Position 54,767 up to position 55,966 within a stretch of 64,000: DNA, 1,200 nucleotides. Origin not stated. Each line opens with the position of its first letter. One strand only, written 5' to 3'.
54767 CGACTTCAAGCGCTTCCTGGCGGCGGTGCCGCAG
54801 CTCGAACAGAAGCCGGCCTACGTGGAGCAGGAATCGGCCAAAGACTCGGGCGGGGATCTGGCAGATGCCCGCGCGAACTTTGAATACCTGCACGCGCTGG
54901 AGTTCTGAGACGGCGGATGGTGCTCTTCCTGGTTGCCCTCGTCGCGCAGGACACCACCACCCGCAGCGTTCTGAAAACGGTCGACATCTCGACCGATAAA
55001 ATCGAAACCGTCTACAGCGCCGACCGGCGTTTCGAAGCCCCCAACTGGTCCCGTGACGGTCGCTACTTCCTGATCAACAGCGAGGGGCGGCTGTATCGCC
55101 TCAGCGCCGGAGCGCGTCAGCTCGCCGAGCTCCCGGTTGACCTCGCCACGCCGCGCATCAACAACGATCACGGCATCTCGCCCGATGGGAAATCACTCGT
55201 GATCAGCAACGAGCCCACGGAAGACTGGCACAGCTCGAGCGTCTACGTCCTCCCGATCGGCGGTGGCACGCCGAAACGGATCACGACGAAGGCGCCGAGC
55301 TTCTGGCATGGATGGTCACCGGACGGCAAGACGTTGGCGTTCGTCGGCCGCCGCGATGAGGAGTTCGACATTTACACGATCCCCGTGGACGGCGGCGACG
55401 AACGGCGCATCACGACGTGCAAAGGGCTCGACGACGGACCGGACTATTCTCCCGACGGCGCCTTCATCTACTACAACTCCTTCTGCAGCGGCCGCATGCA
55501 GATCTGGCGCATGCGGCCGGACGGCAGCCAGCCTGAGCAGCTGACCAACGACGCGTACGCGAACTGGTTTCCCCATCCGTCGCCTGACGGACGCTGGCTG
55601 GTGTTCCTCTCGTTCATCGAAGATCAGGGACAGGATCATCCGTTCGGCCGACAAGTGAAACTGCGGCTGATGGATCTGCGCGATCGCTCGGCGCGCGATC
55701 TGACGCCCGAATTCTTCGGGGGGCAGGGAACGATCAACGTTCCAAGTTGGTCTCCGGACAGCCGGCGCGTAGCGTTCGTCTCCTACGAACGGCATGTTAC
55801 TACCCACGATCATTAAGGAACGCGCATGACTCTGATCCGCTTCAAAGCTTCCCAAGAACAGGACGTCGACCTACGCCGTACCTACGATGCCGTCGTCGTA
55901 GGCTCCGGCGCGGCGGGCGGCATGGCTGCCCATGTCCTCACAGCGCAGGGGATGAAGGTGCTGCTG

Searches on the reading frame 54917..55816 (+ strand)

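Call 69: search_protein_families(library=pfam, proteins=[window:54917-55816:+], max_evalue=0.00001)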
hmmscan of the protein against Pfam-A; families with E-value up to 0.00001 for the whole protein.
window:54917-55816:+ (299 aa): 3 families
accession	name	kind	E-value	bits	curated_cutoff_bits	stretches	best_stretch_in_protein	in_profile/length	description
PF07676.18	PD40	-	1.4e-30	105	20.9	1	122-153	5-37/38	WD40-like Beta Propeller Repeat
PF00930.27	DPPIV_N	-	7.3e-10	38.5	22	0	88-167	1-80/354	Dipeptidyl peptidase IV (DPP IV) N-terminal region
PF25174.1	Beta-prop_THOC3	-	6.3e-06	25.8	305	0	121-228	84-186/272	THOC3 beta-propeller domain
